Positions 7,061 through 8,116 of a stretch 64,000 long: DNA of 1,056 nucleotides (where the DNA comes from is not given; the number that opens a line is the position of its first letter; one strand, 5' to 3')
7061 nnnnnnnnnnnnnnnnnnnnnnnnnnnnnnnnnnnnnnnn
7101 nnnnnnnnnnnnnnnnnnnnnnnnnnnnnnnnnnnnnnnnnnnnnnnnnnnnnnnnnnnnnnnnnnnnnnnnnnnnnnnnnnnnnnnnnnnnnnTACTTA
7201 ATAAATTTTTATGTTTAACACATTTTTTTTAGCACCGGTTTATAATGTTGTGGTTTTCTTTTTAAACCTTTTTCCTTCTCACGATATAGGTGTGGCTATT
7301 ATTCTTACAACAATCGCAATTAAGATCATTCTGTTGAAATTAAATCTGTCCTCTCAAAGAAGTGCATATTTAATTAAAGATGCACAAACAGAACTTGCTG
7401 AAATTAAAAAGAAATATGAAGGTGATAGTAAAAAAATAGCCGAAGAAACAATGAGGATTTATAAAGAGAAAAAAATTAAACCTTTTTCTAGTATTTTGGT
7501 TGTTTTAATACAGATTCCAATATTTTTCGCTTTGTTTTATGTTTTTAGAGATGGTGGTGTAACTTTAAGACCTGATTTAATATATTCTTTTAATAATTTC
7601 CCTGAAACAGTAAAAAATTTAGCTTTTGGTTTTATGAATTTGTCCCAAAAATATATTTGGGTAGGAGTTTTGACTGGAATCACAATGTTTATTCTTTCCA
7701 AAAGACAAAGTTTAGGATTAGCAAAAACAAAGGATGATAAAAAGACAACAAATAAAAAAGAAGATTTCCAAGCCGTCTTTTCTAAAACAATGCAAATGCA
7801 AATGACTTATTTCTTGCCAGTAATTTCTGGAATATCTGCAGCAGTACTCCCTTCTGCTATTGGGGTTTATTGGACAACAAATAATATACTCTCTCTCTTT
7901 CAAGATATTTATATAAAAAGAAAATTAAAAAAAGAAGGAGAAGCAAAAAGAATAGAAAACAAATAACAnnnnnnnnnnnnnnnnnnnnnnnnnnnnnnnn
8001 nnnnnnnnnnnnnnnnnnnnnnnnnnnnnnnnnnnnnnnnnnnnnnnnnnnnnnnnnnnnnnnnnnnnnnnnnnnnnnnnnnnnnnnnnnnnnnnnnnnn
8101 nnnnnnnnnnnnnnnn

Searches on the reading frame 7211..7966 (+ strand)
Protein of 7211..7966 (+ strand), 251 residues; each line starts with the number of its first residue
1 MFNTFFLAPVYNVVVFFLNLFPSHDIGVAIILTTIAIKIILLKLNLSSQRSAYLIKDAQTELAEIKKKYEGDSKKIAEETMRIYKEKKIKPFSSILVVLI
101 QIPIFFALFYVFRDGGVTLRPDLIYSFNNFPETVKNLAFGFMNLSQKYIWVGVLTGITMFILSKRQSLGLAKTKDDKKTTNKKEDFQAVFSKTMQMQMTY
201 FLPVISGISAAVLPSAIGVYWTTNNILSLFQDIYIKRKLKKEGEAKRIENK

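Call 43: search_protein_families(library=pfam, proteins=[window:7211-7966:+], max_evalue=0.0001)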
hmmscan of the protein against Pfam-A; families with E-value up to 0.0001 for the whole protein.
window:7211-7966:+ (251 aa): 1 family
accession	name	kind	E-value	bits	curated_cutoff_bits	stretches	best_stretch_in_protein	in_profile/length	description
PF02096.25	60KD_IMP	-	4.3e-41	141.1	35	1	27-237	2-163/163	60Kd inner membrane protein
